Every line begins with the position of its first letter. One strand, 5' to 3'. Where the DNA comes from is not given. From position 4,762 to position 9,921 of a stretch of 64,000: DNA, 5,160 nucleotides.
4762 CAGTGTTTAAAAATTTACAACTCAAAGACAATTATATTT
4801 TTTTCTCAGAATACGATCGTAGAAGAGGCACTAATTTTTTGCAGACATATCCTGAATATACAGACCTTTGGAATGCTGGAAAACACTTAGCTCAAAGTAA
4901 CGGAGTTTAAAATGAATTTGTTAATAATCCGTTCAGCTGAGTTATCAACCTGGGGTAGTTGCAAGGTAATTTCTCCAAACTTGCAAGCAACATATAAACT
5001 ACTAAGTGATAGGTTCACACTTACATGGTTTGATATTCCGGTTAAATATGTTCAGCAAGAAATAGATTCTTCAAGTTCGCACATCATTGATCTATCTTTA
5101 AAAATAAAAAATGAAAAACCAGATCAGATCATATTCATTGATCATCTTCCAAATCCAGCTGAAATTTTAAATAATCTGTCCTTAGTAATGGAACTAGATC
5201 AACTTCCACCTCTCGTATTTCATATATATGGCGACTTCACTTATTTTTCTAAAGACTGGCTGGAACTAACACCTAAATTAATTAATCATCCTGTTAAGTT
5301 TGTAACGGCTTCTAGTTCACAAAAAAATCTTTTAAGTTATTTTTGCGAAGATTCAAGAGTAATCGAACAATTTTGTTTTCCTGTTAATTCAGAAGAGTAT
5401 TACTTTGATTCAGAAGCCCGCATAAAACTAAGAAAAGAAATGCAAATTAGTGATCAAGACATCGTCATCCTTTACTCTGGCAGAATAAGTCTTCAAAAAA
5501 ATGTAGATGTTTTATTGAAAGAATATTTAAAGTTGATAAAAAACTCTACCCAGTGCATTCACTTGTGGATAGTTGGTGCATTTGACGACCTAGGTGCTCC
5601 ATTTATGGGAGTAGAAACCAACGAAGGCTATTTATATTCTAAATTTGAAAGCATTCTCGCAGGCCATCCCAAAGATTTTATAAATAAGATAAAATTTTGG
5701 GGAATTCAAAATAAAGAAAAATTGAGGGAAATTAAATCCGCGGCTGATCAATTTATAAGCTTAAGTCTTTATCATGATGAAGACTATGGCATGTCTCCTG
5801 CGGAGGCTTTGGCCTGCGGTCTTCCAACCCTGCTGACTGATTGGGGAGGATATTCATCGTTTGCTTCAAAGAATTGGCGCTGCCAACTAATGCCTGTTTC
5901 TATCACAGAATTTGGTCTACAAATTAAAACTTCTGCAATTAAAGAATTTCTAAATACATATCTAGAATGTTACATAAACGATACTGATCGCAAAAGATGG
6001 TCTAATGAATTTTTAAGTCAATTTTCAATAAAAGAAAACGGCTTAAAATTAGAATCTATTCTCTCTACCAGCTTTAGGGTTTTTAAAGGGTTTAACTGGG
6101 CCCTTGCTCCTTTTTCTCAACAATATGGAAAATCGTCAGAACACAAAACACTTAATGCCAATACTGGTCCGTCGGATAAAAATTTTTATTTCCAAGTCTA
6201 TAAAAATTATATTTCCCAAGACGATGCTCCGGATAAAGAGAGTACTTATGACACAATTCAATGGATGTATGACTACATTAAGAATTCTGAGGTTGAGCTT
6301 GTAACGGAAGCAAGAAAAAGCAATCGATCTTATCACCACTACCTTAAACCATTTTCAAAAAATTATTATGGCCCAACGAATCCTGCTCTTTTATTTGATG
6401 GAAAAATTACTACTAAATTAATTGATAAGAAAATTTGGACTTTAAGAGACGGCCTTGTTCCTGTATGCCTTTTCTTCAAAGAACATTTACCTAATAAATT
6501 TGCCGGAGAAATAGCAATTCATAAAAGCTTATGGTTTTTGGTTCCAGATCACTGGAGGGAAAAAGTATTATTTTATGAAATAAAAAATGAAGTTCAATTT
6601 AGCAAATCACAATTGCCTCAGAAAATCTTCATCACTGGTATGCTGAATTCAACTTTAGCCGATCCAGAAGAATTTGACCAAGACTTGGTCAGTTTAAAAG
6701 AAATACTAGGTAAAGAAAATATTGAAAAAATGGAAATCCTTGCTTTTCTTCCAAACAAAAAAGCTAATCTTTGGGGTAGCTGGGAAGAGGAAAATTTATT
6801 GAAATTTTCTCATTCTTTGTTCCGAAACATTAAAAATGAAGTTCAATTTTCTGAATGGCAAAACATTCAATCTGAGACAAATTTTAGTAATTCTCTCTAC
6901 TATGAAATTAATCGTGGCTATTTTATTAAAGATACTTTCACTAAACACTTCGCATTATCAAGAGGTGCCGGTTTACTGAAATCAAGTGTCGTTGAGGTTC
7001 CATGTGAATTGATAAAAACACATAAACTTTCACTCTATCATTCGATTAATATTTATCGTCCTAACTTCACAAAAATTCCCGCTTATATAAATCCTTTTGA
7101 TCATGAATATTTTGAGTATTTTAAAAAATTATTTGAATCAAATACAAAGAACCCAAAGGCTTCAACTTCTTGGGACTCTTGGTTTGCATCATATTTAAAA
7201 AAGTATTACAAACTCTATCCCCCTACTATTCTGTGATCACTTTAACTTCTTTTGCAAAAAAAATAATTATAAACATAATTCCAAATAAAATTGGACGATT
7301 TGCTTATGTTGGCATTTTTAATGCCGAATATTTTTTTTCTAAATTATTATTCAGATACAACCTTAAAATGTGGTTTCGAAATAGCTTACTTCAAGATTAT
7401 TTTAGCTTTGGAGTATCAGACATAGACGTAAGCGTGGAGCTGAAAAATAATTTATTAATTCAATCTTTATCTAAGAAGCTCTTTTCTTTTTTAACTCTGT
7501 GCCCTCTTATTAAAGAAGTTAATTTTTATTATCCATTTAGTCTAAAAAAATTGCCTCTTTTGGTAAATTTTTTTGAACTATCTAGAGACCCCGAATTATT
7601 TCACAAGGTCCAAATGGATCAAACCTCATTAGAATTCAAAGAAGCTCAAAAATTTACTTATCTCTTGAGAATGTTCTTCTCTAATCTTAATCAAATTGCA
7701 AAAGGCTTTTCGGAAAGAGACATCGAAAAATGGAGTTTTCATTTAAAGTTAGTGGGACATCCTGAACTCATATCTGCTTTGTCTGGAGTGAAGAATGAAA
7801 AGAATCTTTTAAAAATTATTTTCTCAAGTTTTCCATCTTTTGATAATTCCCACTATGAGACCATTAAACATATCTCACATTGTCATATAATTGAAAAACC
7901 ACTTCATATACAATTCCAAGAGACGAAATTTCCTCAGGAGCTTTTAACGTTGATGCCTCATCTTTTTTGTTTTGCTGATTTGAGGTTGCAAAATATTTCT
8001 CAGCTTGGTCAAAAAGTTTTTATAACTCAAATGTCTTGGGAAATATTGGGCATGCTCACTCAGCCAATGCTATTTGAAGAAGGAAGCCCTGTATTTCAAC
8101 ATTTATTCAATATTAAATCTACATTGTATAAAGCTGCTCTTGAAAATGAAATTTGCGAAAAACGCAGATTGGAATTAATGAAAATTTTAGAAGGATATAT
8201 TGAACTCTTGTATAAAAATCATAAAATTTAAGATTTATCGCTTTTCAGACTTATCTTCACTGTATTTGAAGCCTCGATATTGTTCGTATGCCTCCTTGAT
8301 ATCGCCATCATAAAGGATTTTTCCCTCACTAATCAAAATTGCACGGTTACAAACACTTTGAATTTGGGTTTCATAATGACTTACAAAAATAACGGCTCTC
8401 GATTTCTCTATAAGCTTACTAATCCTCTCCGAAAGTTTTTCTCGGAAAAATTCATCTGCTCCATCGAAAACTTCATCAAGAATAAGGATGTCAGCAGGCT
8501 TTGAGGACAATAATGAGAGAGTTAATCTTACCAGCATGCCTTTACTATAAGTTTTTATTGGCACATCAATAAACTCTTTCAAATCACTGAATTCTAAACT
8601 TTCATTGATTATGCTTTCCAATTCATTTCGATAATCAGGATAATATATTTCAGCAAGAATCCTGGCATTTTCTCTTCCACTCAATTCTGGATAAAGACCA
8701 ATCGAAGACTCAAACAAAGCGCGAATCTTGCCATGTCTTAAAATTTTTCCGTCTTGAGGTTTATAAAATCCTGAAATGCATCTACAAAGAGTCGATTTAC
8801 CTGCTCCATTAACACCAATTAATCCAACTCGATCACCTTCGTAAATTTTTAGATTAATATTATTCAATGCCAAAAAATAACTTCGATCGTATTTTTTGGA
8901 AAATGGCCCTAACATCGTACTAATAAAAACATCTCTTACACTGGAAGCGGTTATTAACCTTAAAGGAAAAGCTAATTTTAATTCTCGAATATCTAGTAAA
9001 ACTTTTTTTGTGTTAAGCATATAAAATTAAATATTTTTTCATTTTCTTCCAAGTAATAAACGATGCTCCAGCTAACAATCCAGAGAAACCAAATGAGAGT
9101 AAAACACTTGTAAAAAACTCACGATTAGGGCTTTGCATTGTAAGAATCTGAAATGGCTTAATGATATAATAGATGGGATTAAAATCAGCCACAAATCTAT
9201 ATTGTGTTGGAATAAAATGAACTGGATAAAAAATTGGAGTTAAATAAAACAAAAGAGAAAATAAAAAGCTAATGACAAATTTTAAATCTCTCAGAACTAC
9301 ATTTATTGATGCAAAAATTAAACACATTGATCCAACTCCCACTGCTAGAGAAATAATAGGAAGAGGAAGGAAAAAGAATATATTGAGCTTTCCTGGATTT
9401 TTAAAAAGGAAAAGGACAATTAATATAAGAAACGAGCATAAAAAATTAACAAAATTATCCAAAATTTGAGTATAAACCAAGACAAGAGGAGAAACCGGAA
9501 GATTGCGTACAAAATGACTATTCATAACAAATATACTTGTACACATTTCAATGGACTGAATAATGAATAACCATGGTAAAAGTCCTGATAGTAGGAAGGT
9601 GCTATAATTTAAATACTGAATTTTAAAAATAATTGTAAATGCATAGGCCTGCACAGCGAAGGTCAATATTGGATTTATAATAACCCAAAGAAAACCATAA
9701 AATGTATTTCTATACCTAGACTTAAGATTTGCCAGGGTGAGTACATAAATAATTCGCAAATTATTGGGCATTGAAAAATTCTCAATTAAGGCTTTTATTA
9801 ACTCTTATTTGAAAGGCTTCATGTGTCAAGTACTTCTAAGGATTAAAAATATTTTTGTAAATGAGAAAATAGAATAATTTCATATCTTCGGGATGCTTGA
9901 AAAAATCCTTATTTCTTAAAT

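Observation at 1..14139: Convergent two-operon locus: short peptide + PqqD-like chaperone + radical SAM/SPASM ORFs + two GT-B glycosyltransferases + AspH-like oxygenase + ABC-2 exporter; candidate new glycosylated RiPP or peptide-derived cofactor pathway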

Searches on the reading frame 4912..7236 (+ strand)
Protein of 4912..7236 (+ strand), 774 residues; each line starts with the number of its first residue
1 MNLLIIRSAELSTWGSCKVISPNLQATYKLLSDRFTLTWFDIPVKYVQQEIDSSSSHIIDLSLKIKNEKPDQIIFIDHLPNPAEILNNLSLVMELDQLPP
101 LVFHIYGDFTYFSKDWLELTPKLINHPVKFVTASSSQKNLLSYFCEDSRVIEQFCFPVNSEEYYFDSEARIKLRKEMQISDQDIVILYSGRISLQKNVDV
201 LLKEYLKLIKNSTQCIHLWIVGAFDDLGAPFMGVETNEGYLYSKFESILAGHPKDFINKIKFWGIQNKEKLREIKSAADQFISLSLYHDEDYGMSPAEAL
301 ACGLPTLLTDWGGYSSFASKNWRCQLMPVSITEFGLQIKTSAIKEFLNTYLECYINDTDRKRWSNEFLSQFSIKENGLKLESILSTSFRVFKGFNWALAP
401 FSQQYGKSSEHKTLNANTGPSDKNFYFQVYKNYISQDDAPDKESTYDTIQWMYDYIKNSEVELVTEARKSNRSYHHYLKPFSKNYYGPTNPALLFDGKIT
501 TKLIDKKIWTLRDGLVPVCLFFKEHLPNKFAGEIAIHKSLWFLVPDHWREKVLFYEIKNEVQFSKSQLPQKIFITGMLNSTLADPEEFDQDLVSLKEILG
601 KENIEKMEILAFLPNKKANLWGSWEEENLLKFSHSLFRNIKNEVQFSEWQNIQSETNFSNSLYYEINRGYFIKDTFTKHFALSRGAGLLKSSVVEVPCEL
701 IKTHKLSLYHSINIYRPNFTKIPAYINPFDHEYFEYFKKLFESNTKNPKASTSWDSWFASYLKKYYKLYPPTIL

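Call 3: search_protein_families(library=pfam, proteins=[window:4912-7236:+], max_evalue=0.01)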
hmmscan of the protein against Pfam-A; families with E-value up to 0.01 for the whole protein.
window:4912-7236:+ (774 aa): 2 families
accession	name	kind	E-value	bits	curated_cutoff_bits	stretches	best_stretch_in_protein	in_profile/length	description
PF00534.26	Glycos_transf_1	-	5.3e-18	65.6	26.4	1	172-318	4-131/172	Glycosyl transferases group 1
PF13692.12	Glyco_trans_1_4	-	3.7e-11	43.9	27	1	185-316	3-113/142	Glycosyl transferases group 1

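Call 6: search_protein_families(library=ncbifam, proteins=[window:4912-7236:+], max_evalue=1)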
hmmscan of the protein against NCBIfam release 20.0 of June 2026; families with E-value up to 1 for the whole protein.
window:4912-7236:+ (774 aa): 15 families
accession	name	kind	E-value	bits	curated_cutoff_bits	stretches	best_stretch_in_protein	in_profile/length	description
TIGR04157.1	glyco_rSAM_CFB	subfamily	9.2e-13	47.9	400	2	159-223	203-266/406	TIGR04157 family glycosyltransferase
NF012028.0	PRK15484.1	subfamily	9.1e-11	41.5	618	1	120-321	133-319/380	lipopolysaccharide N-acetylglucosaminyltransferase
TIGR02149.1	glgA_Coryne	subfamily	2.3e-08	33.6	302.4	1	115-326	135-330/391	glycogen synthase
TIGR03449.1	mycothiol_MshA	equivalog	4e-06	26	462.5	1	133-315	172-339/406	D-inositol-3-phosphate glycosyltransferase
NF053787.1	GlcN_PG_synth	equivalog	8.1e-06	24.9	480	1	167-223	181-233/361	N-acetylglucosaminyl phosphatidylglycerol synthase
TIGR03088.1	stp2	hypoth_equivalog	2.3e-05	23.6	409.05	1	149-330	160-323/374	TIGR03088 family PEP-CTERM/XrtA system glycosyltransferase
NF038255.1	exopoly_VpsD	equivalog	6.4e-05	22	300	1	157-312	185-315/381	VpsD family glycosyltransferase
NF041876.1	EPS_EpsE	equivalog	0.00011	21.6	400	1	182-322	213-338/389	exopolysaccharide biosynthesis GT4 family glycosyltransferase EpsE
TIGR03999.1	thiol_BshA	equivalog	0.00015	20.8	273.7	1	254-322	251-315/375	N-acetyl-alpha-D-glucosaminyl L-malate synthase BshA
NF038295.1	EPS_HpsP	equivalog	0.0012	17.9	550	1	169-310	193-318/388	hormogonium polysaccharide biosynthesis glycosyltransferase HpsP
NF047684.1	TeichurnBiosyTuaC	equivalog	0.003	16.5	550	0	256-348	268-358/391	teichuronic acid biosynthesis protein TuaC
NF007640.0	PRK10307.1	subfamily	0.0076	15.2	276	1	167-210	213-256/411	WcaI family glycosyltransferase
NF038298.1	EPS_HpsO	equivalog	0.049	12.4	575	1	161-216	179-234/388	hormogonium polysaccharide biosynthesis glycosyltransferase HpsO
TIGR02095.1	glgA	subfamily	0.064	11.9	328.45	1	169-314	278-403/477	glycogen/starch synthase, ADP-glucose type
TIGR04047.1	MSMEG_0565_glyc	hypoth_equivalog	0.25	10.4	259.85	1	244-335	244-332/373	MSMEG_0565 family glycosyltransferase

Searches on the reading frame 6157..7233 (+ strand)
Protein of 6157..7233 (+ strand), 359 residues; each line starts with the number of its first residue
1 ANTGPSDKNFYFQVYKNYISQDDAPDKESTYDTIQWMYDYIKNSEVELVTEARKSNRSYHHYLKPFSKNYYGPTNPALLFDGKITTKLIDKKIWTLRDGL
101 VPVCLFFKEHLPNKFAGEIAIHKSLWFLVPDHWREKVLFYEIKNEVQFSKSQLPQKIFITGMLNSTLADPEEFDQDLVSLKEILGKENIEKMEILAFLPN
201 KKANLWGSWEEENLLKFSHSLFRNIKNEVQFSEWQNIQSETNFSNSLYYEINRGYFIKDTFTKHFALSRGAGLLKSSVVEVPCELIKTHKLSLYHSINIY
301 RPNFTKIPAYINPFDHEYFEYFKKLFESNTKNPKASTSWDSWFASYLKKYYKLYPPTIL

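Call 59: search_solved_structures(query=A4, max_evalue=10)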
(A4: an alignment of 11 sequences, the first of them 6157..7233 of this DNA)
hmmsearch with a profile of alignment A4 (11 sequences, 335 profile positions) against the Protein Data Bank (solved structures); distinct sequences matched with E-value up to 10: 2.
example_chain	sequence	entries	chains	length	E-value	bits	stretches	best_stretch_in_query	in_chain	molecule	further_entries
3ig4_A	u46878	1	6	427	0.098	14.9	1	33-131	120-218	Xaa-pro aminopeptidase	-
9c0a_A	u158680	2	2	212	0.18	14.1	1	205-312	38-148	Sigma-type glutathione S-transferase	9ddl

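Call 82: search_protein_representatives(protein=window:6157-7233:+)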
Query: 359 residues. Proteins with E-value up to 0.001 (for the whole library): 255; up to 1e-10: 88; up to 1e-30: 17. The best 150 are listed.
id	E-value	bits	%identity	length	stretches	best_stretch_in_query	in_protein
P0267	1.1e-123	429.4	56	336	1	30-358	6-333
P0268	2.4e-114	398.6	48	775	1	3-358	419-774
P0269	1.5e-91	323.6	43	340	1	27-352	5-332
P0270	1.4e-70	254.6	45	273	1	96-352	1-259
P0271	2.8e-70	253.7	42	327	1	34-353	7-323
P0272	1.0e-57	212.3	34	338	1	32-353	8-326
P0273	5.2e-53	196.8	36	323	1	33-350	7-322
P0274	5.5e-51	190.2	39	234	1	128-352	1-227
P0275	3.6e-44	167.8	32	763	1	5-328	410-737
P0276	9.3e-44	166.4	32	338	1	35-351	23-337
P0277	1.2e-39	152.8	28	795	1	5-348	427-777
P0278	1.2e-38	149.5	28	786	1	6-348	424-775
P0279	2.9e-37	145.1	33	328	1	58-297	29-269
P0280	4.7e-37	144.3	32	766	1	5-283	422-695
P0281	4.9e-34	134.4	28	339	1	35-353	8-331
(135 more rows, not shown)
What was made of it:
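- The partner domain is rare: 255 representatives in 1.84 billion (call 82).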

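Call 84: search_protein_families(library=pfam, alignment_id=A8, max_evalue=0.01)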
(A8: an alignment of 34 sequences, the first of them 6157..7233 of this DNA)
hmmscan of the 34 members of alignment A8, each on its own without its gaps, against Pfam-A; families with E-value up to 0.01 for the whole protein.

A. member 1, window:6157-7233:+ (359 aa): 0 families

B. families by the number of members that match (of 34 scanned): 0 families

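Call 85: search_solved_structures(query=A8, max_evalue=10)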
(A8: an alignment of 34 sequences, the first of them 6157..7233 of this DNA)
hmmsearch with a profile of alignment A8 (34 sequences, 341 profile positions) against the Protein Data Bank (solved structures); distinct sequences matched with E-value up to 10: 1.
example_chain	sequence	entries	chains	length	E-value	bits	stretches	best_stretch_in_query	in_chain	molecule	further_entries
6x89_A6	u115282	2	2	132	0.22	13.6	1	187-263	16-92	NADH dehydrogenase [ubiquinone] 1 alpha subcomplex subunit 6 | NDUA6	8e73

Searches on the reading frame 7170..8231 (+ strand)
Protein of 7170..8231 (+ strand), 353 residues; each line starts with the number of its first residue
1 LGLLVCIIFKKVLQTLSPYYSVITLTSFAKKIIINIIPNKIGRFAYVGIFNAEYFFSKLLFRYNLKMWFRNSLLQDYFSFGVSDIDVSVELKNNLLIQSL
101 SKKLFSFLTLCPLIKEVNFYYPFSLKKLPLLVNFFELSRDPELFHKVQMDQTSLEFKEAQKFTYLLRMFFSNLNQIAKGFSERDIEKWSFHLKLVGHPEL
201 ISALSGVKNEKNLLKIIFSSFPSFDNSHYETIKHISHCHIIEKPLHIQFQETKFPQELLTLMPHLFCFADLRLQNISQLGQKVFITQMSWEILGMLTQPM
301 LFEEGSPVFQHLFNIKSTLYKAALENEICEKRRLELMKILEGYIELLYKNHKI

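Call 3: search_protein_families(library=pfam, proteins=[window:7170-8231:+], max_evalue=0.01)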
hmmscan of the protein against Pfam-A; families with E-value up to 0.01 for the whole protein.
window:7170-8231:+ (353 aa): 0 families

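Call 6: search_protein_families(library=ncbifam, proteins=[window:7170-8231:+], max_evalue=1)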
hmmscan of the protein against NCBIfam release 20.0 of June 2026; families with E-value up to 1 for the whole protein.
window:7170-8231:+ (353 aa): 0 families

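Call 61: search_solved_structures(query=A6, max_evalue=10)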
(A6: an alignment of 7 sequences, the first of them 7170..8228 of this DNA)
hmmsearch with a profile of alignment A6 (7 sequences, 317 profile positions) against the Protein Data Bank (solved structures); distinct sequences matched with E-value up to 10: 2.
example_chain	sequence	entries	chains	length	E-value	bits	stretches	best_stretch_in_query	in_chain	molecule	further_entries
7e8k_A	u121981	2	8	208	0.035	16.5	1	55-147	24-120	RNA-free ribonuclease P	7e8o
7uy4_A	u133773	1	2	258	0.36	13.2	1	33-65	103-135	Aminoglycoside (3'') (9) adenylyltransferase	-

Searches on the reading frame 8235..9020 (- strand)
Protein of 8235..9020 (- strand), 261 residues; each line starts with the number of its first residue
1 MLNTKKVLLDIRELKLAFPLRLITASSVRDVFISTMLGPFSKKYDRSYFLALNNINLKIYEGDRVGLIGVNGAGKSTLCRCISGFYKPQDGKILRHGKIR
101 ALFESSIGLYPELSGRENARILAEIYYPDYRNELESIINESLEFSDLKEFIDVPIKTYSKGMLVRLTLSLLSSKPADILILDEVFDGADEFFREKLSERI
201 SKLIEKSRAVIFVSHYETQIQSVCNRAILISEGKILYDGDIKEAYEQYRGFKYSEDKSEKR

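Call 3: search_protein_families(library=pfam, proteins=[window:8235-9020:-], max_evalue=0.01)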
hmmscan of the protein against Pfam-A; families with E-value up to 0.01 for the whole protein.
window:8235-9020:- (261 aa): 5 families
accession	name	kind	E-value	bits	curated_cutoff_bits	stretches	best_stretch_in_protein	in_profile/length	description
PF00005.33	ABC_tran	-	3.3e-22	80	25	1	52-184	1-135/137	ABC transporter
PF13304.12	AAA_21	-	2.3e-05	25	27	0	66-83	3-20/304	AAA domain, putative AbiEii toxin, Type IV TA system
PF02463.25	SMC_N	-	2.6e-05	24.2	40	0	164-223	147-205/220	RecF/RecN/SMC N terminal domain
PF03266.21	NTPase_1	-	0.00025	21.4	23.9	1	171-219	89-137/168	NTPase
PF13401.12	AAA_22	-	0.0029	18.3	27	1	67-184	10-93/130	AAA domain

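Call 68: search_protein_families(library=ncbifam, proteins=[window:8235-9020:-], max_evalue=0.0001)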
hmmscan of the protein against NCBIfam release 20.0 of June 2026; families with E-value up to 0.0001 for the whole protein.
window:8235-9020:- (261 aa): 176 families (the best 25 are shown)
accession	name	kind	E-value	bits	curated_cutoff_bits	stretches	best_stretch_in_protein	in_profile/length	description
NF050108.1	galactan_ABC_ATP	equivalog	3.8e-52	176.9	400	1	10-250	2-242/244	galactan export ABC transporter ATP-binding subunit Wzt/RfbE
NF010065.0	PRK13545.1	equivalog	7.1e-41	140.5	538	1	40-252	28-238/549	teichoic acids export protein ATP-binding subunit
NF010066.0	PRK13546.1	equivalog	3.6e-39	134.7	320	1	46-254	34-240/264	teichoic acids export ABC transporter ATP-binding subunit TagH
TIGR01188.1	drrA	subfamily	2.8e-28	99.1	312.45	1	42-243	1-210/302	daunorubicin resistance ABC transporter, ATP-binding protein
TIGR03740.1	galliderm_ABC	subfamily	7.1e-25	88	309.75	1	41-243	7-210/223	lantibiotic protection ABC transporter ATP-binding subunit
NF000355.4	ribo_prot_ABC_F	equivalog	2.4e-24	86.1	380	1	50-260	16-214/499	ribosomal protection-like ABC-F family protein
NF010059.0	PRK13536.1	equivalog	5.7e-23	81.2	549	1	41-243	50-260/342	nodulation factor ABC transporter ATP-binding protein NodI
TIGR01288.1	nodI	equivalog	1.2e-22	80.3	424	1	50-240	18-218/303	nodulation factor ABC transporter ATP-binding protein NodI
TIGR04521.1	ECF_ATPase_2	equivalog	1.9e-22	79.7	330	2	151-249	138-237/279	energy-coupling factor transporter ATPase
NF010060.0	PRK13537.1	equivalog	9.7e-22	77.2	521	1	41-244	22-233/314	nodulation factor ABC transporter ATP-binding protein NodI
NF047565.1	PSM_export_PmtA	equivalog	9.9e-22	77.5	350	1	50-252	15-223/282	phenol-soluble modulin export ABC transporter ATP-binding protein PmtA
TIGR04520.1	ECF_ATPase_1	equivalog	2.4e-21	76.4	315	2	42-97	8-63/269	energy-coupling factor transporter ATPase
TIGR03375.1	type_I_sec_LssB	subfamily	1.7e-20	72.9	693.1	2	43-95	474-526/696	type I secretion system permease/ATPase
NF033858.1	ABC2_perm_RbbA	equivalog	1.9e-20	72.4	1050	1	49-243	279-483/909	ribosome-associated ATPase/putative transporter RbbA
TIGR01184.1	ntrCD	subfamily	2.7e-20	72.9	291.8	1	52-241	1-199/230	nitrate ABC transporter ATP-binding protein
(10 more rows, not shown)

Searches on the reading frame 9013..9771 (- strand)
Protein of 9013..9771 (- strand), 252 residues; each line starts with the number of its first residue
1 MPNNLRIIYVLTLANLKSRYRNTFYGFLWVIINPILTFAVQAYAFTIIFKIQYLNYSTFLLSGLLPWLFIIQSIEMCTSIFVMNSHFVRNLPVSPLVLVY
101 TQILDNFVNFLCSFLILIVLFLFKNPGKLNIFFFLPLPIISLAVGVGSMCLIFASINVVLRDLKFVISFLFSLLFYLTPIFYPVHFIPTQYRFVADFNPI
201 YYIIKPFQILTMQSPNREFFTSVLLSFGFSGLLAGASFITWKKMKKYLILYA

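Call 3: search_protein_families(library=pfam, proteins=[window:9013-9771:-], max_evalue=0.01)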
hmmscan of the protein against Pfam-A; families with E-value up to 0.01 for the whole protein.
window:9013-9771:- (252 aa): 1 family
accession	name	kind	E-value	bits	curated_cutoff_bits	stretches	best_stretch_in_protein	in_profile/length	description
PF01061.29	ABC2_membrane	-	3.3e-14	53.4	26.9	1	8-209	3-208/211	ABC-2 type transporter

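Call 68: search_protein_families(library=ncbifam, proteins=[window:9013-9771:-], max_evalue=0.0001)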
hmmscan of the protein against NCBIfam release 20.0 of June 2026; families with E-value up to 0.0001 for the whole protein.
window:9013-9771:- (252 aa): 3 families
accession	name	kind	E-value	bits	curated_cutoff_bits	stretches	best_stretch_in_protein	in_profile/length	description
NF050109.1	galactan_ABC_perm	equivalog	1.4e-17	64.1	380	1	10-204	26-226/272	galactan export ABC transporter permease subunit Wzm/RfbD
NF050053.1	CapPschTportKpsM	equivalog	1e-07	32.2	300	1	6-207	3-213/257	capsule polysaccharide transporter KpsM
TIGR01247.1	drrB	subfamily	4.5e-06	26.5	223.05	1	31-208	17-202/236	daunorubicin resistance ABC transporter membrane protein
